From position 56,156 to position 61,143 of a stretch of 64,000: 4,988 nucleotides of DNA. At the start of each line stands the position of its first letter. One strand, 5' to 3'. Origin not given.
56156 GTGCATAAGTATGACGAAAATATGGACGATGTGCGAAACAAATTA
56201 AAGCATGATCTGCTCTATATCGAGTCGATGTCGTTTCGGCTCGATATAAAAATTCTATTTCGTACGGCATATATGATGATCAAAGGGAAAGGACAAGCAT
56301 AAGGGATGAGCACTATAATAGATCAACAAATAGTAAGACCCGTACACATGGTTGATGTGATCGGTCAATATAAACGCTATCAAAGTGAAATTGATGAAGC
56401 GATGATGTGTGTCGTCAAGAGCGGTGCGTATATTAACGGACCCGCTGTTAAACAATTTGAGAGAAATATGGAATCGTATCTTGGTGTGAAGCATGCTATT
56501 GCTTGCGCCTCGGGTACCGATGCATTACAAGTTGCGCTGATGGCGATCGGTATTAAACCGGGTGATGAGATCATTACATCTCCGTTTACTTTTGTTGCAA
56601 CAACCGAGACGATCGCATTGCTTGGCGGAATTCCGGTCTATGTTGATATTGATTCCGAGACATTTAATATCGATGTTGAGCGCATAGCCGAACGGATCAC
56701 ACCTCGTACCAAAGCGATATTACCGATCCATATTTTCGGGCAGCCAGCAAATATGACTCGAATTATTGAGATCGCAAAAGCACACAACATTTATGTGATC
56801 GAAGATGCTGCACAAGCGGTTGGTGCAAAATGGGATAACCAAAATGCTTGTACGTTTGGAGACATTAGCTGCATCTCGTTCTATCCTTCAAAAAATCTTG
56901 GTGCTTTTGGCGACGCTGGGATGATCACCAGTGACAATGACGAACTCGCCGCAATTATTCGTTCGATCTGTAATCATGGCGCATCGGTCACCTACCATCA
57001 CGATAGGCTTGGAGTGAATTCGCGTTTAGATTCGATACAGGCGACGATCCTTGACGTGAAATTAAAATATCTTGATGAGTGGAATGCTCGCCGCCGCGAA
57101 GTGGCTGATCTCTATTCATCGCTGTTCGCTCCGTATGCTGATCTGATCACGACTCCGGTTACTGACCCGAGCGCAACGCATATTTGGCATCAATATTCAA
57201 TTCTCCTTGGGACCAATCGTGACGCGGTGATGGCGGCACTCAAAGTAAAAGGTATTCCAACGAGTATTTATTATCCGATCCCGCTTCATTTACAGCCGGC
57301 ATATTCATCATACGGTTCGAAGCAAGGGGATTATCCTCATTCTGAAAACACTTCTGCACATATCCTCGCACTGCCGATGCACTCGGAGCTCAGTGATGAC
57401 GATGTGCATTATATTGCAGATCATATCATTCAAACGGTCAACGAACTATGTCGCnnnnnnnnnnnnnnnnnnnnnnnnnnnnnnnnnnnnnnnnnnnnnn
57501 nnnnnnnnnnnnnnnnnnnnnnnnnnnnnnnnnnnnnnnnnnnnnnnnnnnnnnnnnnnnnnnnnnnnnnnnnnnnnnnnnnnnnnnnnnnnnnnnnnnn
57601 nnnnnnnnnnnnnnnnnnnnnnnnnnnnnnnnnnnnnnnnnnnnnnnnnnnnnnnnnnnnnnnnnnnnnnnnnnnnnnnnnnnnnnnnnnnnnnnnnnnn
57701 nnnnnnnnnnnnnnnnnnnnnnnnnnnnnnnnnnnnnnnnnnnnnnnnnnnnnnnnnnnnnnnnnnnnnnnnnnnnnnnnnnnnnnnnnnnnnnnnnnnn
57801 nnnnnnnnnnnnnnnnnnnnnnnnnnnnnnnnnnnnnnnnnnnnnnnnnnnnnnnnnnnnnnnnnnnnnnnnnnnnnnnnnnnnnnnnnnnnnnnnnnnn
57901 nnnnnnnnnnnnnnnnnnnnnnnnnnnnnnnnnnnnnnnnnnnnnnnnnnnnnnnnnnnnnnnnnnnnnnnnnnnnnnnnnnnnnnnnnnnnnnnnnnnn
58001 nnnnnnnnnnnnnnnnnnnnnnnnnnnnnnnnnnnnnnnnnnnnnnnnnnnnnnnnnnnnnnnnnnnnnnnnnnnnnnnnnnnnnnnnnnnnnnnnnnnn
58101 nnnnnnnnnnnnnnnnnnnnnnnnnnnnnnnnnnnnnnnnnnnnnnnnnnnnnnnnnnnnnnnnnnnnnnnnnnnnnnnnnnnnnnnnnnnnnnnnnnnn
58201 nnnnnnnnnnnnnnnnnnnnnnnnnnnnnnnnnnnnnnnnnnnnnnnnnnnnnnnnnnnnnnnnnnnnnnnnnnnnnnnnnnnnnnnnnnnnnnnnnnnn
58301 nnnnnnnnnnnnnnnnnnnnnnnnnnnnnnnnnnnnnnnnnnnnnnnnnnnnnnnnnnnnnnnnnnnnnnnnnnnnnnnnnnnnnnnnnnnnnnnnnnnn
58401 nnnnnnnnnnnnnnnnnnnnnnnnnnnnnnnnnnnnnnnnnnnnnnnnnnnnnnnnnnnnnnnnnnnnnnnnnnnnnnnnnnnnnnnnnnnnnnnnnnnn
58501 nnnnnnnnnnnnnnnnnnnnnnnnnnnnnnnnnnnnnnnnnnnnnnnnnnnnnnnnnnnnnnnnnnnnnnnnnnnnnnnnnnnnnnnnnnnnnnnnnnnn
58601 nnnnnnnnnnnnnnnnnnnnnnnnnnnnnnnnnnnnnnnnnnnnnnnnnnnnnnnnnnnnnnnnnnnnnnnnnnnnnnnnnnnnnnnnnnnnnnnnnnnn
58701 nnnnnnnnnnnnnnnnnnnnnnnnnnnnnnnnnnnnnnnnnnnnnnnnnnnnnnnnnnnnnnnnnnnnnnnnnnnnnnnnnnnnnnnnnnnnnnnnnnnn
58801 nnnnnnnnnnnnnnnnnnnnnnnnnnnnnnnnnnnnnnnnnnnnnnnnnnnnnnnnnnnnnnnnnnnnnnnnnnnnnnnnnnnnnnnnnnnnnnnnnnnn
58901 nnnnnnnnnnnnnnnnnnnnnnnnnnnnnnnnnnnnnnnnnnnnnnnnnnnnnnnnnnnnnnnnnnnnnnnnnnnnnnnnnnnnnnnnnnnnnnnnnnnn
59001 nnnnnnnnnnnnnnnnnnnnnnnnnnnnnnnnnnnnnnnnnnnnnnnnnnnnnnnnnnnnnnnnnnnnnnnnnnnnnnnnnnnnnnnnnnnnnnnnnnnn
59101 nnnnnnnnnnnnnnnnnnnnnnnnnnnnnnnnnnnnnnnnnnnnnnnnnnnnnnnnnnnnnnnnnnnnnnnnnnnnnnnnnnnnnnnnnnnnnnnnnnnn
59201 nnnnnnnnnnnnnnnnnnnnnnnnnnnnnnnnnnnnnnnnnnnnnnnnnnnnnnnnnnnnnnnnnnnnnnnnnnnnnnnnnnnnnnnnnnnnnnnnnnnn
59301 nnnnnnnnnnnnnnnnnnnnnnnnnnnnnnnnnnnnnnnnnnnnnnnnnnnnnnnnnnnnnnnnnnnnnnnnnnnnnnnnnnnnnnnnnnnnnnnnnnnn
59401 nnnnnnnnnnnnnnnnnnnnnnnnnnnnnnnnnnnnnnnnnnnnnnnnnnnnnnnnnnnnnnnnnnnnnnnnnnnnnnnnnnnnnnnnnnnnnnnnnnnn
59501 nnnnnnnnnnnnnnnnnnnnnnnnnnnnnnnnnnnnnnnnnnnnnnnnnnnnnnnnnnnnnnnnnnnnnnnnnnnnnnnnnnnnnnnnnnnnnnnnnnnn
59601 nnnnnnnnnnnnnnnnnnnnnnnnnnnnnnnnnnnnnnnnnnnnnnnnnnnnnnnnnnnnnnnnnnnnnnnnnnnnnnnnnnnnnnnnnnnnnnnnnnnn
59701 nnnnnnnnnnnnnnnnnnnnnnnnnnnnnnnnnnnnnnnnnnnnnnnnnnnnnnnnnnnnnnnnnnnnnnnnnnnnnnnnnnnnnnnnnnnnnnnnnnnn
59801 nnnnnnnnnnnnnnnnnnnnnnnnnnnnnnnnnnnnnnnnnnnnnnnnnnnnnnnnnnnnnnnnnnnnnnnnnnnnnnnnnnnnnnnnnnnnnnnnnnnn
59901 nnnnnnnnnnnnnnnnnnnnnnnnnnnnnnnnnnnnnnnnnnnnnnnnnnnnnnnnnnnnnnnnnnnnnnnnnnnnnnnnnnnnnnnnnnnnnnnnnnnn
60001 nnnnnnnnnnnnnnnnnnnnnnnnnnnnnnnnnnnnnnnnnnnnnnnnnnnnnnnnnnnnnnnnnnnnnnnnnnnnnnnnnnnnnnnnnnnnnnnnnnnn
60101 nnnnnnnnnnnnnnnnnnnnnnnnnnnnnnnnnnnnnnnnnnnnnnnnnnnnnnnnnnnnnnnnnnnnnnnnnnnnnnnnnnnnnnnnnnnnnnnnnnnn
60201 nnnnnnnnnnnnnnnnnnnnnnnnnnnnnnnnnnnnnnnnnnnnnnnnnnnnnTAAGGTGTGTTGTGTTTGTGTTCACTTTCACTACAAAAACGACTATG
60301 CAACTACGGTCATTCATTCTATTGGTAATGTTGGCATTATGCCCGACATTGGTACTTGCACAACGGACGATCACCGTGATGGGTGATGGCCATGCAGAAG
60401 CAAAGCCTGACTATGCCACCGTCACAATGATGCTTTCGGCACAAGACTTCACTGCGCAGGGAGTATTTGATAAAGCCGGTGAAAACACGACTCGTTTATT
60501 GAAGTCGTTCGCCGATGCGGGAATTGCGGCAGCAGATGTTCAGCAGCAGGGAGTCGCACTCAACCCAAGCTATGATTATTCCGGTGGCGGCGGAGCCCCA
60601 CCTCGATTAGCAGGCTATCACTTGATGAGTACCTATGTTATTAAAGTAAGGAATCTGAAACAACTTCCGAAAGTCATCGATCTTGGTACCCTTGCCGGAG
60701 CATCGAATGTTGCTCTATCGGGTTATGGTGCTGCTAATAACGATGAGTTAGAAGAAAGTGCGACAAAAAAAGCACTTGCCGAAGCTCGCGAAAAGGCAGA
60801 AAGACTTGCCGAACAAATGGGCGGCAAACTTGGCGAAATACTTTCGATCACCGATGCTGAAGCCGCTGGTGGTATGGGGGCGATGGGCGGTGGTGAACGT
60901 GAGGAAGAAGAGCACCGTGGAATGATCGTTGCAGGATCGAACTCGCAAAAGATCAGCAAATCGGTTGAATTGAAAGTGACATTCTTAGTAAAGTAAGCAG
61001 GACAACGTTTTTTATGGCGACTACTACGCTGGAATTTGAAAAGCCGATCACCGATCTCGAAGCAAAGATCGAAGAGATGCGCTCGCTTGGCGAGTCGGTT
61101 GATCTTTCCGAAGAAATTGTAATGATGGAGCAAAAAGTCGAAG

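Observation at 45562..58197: Lipid-carrier glycosylation module (two GT-C enzymes, a polyprenyl-P-sugar synthase and a DegT aminotransferase) embedded in a Wzx/Wzy polysaccharide locus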

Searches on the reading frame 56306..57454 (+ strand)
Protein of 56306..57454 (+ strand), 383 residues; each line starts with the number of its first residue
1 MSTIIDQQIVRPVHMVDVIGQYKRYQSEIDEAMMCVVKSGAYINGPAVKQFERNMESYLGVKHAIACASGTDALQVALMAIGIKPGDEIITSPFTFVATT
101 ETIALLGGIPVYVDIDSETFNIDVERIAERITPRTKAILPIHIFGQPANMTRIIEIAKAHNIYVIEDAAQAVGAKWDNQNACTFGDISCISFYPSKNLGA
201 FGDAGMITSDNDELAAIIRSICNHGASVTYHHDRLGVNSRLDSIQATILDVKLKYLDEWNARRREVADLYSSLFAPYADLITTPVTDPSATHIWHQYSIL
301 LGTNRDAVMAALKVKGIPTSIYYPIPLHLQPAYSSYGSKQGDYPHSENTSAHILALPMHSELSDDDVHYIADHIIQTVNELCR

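Call 4: search_protein_families(library=pfam, proteins=[window:56306-57454:+], max_evalue=0.01)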
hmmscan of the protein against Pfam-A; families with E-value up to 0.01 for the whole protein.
window:56306-57454:+ (383 aa): 5 families
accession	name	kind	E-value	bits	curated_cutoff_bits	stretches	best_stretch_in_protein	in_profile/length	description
PF01041.23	DegT_DnrJ_EryC1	-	2.1e-122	409.2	19.8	1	26-374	4-359/360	DegT/DnrJ/EryC1/StrS aminotransferase family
PF00155.27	Aminotran_1_2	-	6.8e-12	45.7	19.7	1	42-274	38-287/361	Aminotransferase class I and II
PF01212.27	Beta_elim_lyase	-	3.6e-10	40.1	27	1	38-191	24-196/288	Beta-eliminating lyase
PF01053.26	Cys_Met_Meta_PP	-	1.3e-07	31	27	1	45-191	51-195/381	Cys/Met metabolism PLP-dependent enzyme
PF00266.25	Aminotran_5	-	1.7e-06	27.7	21.5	1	59-174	56-182/371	Aminotransferase class-V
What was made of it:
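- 56306..57457 (+): DegT-family nucleotide-sugar aminotransferase, WbpE-like. It probably supplies a repeat-unit amino sugar and is not part of the lipid-carrier module. DegT 409 bits (call 4).
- Checked: DegT, 56306-57457: DegT_DnrJ_EryC1 409 bits (call 4).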

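Call 6: search_protein_families(library=ncbifam, proteins=[window:56306-57454:+], max_evalue=0.01)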
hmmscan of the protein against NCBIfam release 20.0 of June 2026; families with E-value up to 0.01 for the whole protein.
window:56306-57454:+ (383 aa): 48 families (the best 25 are shown)
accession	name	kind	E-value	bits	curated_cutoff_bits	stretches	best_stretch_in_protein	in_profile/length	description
TIGR03588.1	PseC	equivalog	6.9e-76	255.6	423.5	1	31-377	15-379/380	UDP-4-amino-4,6-dideoxy-N-acetyl-beta-L-altrosamine transaminase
NF008687.0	PRK11706.1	equivalog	1.1e-67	228.5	375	1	39-377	24-373/375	dTDP-4-amino-4,6-dideoxygalactose transaminase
NF008658.2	PRK11658.1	equivalog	6.3e-66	222.5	631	1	31-378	18-377/379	UDP-4-amino-4-deoxy-L-arabinose aminotransferase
TIGR04181.1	NHT_00031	hypoth_equivalog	2.9e-64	217.2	420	1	44-357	28-357/359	LegC family aminotransferase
TIGR02379.1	ECA_wecE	subfamily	4.2e-56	190.3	434.85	1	28-378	16-375/376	dTDP-4-amino-4,6-dideoxy-D-glucose transaminase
TIGR04427.1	PLP_DesI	equivalog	5.3e-55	187.1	650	1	44-375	50-380/390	dTDP-4-dehydro-6-deoxyglucose aminotransferase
NF011936.0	PRK15407.1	equivalog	3.3e-50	171.1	423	2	43-225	62-251/440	lipopolysaccharide biosynthesis protein RfbH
NF005816.0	PRK07682.1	equivalog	5.9e-11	41.6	620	1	61-169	90-204/390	aminotransferase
NF004770.0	PRK06108.1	subfamily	9.3e-10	37.9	422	1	52-169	87-211/396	pyridoxal phosphate-dependent aminotransferase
NF006569.0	PRK09082.1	subfamily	1.8e-09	37.2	420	1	58-167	87-202/386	methionine aminotransferase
NF004975.0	PRK06348.1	equivalog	3.5e-09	36.2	549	1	48-167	76-201/384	pyridoxal phosphate-dependent aminotransferase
NF005817.0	PRK07683.1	equivalog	4.8e-09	35.4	575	1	58-167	86-200/387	aminotransferase A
NF006488.0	PRK08912.1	equivalog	7.8e-09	34.9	498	1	67-161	93-192/387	aminotransferase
NF005305.0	PRK06836.1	equivalog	9.9e-09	34.9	376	1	54-139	91-175/396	pyridoxal phosphate-dependent aminotransferase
NF041364.1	GntC_guanitoxin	equivalog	1.6e-08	33.9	415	1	69-168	67-174/356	guanitoxin biosynthesis PLP-dependent (S)-gamma-hydroxy-L-arginine cyclodehydratase GntC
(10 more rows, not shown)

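Call 11: search_solved_structures(query=window:56306-57454:+, max_evalue=1e-30)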
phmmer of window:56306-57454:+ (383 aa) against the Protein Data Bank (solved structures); distinct sequences matched with E-value up to 1e-30: 45.
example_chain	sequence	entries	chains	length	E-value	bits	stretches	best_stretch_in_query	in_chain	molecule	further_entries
7b0d_A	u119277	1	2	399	2.5e-99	336.1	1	14-373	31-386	Glutamine--scyllo-inositol transaminase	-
8e75_A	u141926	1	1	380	4.5e-95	322.1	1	14-371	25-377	DegT/DnrJ/EryC1/StrS aminotransferase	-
8e77_A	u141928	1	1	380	4.5e-95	322.1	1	14-371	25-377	DegT/DnrJ/EryC1/StrS aminotransferase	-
3nyu_A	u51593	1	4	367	1.3e-93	317.3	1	14-368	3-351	Aminotransferase WbpE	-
3nu7_A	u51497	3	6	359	1.3e-93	317.3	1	14-367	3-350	Aminotransferase WbpE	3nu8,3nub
3nys_A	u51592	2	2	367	8.9e-93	314.5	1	14-368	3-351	Aminotransferase WbpE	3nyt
4qgr_A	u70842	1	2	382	4.3e-85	289.3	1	14-368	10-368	DegT/DnrJ/EryC1/StrS aminotransferase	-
7n63_A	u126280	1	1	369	3.6e-82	279.6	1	21-373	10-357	Putative aminotransferase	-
2oga_A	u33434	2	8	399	1.3e-80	274.5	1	13-365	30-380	Transaminase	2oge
3frk_A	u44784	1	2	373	2.7e-80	273.5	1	35-374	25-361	QdtB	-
5u1z_A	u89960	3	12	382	6.5e-69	236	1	24-373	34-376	Putative aminotransferase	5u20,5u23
5u21_A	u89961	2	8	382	4.5e-68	233.2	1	24-373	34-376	Putative aminotransferase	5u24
3uwc_A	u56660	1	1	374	1.3e-66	228.5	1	36-373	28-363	Nucleotide-sugar aminotransferase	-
3bn1_A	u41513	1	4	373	5.8e-64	219.7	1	29-370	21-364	Perosamine synthetase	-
3dr7_A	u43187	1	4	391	6.5e-64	219.6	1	29-370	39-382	Putative perosamine synthetase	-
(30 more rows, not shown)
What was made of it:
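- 56306..57457 (+): PDB matches: WbpE 317 bits, DesV 274, QdtB 273, ArnB 165-176 (call 11).
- On Arn (Ara4N-lipid A) pathway: WbpE scores 317 bits and ArnB 165-176 bits (call 11).
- Closest known: Arn pathway. Different: DegT is WbpE-like (call 11).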

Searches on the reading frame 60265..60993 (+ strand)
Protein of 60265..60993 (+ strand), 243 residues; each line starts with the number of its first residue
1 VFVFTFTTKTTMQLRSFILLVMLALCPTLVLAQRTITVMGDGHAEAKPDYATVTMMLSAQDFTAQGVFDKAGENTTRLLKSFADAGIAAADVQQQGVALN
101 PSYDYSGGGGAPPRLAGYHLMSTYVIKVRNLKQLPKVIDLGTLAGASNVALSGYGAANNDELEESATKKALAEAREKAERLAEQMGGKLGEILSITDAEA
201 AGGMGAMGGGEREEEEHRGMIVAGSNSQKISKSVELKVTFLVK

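Call 47: search_protein_families(library=pfam, proteins=[window:60265-60993:+], max_evalue=0.001)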
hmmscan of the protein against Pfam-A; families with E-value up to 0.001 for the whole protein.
window:60265-60993:+ (243 aa): 1 family
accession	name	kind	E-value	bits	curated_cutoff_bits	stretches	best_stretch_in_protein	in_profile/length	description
PF04402.19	SIMPL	-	6.9e-34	118.3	25.2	1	36-236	1-203/205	Protein of unknown function (DUF541)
